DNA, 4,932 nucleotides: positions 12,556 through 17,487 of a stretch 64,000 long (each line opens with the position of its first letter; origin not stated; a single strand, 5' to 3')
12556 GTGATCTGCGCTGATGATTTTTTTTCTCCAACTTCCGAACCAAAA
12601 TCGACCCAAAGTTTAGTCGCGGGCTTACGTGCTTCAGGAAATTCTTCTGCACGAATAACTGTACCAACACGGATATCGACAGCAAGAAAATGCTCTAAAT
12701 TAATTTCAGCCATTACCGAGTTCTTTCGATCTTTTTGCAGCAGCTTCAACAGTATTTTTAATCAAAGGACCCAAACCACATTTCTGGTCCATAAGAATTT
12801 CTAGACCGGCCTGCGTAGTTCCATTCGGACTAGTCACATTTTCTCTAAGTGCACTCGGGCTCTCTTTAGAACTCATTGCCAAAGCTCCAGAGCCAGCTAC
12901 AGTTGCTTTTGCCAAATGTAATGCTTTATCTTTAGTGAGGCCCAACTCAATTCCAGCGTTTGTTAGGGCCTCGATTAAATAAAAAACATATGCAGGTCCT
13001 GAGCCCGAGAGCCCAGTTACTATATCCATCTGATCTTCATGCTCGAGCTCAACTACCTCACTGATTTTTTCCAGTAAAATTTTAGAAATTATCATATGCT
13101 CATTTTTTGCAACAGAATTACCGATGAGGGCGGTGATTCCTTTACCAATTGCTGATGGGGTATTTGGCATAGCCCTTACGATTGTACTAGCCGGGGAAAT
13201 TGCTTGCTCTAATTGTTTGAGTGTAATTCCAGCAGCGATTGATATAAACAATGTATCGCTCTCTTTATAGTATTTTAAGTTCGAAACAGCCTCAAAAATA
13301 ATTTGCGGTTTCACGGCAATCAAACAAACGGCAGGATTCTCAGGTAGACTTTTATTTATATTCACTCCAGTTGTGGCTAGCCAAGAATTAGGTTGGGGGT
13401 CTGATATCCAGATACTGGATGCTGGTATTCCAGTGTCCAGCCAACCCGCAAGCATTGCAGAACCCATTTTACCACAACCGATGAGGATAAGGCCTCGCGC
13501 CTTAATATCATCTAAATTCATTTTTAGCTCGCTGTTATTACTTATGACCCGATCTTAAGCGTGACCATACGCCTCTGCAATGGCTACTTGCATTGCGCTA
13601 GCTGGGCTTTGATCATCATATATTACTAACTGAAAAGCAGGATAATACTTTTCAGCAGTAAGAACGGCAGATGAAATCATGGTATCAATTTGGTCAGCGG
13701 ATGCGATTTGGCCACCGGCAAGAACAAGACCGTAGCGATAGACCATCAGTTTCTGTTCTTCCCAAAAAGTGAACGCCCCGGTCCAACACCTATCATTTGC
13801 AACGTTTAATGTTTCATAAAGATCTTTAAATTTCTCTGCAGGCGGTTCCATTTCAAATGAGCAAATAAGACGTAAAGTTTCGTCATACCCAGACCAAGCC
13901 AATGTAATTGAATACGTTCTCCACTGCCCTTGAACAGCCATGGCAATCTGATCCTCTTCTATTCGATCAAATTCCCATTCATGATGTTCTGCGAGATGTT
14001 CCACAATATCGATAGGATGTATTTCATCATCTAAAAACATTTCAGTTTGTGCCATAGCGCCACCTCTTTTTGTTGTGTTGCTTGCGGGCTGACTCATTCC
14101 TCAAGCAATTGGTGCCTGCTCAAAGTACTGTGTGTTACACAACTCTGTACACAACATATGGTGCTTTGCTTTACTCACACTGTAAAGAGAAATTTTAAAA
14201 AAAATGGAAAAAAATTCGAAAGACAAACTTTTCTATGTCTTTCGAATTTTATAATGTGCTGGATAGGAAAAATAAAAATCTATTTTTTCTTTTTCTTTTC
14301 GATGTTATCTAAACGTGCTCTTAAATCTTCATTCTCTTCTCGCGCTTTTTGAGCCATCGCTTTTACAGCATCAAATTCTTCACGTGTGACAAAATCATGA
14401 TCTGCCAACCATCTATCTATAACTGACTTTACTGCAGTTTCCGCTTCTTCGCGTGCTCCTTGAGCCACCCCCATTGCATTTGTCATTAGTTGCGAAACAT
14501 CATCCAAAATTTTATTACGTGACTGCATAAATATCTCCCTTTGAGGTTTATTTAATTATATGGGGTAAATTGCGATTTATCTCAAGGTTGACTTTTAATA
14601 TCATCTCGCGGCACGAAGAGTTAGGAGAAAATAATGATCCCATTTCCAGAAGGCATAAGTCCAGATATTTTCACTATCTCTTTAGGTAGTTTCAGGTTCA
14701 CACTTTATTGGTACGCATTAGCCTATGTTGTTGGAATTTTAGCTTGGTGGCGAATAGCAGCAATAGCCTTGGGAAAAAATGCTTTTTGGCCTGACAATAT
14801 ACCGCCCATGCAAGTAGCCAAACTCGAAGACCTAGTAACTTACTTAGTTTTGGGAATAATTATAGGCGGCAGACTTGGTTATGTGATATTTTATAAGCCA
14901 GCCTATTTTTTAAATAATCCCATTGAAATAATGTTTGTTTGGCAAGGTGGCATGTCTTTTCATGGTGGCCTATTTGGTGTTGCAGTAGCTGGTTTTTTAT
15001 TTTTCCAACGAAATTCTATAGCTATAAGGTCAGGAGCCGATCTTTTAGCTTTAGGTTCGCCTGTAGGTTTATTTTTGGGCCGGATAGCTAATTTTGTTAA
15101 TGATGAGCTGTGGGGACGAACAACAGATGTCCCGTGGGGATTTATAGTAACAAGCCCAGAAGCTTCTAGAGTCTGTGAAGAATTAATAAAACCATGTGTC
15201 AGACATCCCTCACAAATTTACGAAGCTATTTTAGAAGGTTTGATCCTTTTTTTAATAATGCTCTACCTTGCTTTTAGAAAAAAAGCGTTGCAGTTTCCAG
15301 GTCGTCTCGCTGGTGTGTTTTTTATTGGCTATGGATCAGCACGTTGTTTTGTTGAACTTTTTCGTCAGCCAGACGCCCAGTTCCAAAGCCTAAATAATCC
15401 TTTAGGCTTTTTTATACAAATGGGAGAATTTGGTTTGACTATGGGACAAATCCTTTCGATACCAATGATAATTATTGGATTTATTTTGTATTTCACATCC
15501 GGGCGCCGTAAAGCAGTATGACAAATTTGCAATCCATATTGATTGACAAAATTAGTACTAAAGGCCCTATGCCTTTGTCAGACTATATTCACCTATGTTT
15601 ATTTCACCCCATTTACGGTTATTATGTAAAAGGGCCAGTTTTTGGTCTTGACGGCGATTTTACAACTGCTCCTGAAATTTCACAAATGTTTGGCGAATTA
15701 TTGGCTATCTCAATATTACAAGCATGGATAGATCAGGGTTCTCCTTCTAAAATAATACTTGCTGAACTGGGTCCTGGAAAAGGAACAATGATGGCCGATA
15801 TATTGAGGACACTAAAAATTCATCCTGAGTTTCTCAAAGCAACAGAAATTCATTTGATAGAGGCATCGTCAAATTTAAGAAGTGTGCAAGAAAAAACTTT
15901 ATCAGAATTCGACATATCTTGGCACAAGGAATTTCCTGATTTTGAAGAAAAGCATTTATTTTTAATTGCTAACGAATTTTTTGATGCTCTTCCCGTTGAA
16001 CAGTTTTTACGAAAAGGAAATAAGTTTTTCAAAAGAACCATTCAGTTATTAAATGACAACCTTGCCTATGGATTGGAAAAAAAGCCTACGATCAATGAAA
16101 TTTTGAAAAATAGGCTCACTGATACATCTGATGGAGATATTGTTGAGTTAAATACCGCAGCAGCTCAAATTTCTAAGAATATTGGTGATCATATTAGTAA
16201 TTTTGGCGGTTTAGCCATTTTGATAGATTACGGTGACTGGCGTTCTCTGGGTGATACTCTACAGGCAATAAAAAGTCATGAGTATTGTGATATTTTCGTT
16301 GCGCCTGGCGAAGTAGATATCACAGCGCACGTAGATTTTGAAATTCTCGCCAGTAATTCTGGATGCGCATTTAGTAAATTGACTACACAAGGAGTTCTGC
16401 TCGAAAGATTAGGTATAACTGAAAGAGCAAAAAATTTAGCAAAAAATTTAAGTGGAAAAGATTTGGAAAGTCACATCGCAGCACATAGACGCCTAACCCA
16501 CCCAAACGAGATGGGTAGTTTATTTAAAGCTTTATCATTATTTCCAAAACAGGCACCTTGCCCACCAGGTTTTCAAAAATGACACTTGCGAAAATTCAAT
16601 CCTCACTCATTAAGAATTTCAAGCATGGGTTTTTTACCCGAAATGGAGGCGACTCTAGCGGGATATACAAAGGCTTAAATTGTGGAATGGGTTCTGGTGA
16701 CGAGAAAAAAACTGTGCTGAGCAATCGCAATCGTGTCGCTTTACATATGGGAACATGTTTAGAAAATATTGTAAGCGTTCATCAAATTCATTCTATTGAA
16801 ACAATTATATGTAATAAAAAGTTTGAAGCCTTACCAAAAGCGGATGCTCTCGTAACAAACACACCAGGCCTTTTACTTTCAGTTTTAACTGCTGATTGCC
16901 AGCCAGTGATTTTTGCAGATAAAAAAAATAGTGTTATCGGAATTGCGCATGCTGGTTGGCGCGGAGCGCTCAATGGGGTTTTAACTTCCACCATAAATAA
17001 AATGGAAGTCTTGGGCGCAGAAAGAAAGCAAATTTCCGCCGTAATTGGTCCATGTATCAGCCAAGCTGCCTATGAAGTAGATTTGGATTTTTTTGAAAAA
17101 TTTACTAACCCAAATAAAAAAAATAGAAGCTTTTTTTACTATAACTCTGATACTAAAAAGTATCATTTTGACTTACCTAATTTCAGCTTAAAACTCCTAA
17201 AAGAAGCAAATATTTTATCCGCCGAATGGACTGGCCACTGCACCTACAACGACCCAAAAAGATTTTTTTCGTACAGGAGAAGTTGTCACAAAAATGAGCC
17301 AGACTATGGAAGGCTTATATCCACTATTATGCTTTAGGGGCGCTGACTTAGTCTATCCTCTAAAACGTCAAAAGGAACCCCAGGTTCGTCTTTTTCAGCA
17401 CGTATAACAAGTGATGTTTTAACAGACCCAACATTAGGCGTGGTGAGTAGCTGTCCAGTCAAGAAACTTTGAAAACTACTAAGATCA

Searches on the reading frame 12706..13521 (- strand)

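Call 42: search_protein_families(library=pfam, max_evalue=0.00001, proteins=[window:12706-13521:-])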
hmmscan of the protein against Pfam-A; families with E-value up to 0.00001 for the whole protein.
window:12706-13521:- (271 aa): 2 families
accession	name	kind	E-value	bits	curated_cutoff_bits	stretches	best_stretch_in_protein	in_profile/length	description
PF14748.11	P5CR_dimer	-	1.3e-34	119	25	1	162-268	1-105/105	Pyrroline-5-carboxylate reductase dimerisation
PF03807.23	F420_oxidored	-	7e-09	36.6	21.6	1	13-98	4-94/94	NADP oxidoreductase coenzyme F420-dependent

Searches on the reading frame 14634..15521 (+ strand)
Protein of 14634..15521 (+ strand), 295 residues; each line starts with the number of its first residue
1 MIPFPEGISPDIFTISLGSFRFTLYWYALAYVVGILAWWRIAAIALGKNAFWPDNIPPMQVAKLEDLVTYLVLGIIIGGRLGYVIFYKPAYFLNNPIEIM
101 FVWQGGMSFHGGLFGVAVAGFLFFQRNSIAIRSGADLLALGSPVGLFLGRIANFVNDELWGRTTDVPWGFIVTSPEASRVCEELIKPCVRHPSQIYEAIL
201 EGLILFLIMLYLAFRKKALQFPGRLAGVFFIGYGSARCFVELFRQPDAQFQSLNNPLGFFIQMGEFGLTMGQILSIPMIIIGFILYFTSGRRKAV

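Call 42: search_protein_families(library=pfam, max_evalue=0.00001, proteins=[window:14634-15521:+])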
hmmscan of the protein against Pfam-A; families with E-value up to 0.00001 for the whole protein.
window:14634-15521:+ (295 aa): 1 family
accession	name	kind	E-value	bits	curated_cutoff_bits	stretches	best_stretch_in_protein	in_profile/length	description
PF01790.23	LGT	-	1.8e-66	224.3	24.9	1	21-287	8-239/240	Prolipoprotein diacylglyceryl transferase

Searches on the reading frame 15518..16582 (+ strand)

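Call 43: search_protein_families(library=pfam, max_evalue=0.00001, proteins=[window:15518-16582:+])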
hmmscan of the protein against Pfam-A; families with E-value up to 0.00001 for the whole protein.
window:15518-16582:+ (354 aa): 1 family
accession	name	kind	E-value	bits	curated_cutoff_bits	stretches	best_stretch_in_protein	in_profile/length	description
PF02636.23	Methyltransf_28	-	1.7e-59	201.7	23.3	1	61-279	1-235/249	Putative S-adenosyl-L-methionine-dependent methyltransferase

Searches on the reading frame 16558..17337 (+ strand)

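Call 43: search_protein_families(library=pfam, max_evalue=0.00001, proteins=[window:16558-17337:+])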
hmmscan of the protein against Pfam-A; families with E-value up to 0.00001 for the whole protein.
window:16558-17337:+ (259 aa): 1 family
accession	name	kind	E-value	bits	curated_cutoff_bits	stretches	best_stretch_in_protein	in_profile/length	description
PF02578.20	Cu-oxidase_4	-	3.6e-70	236.5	22.9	1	26-258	1-238/238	Multi-copper polyphenol oxidoreductase laccase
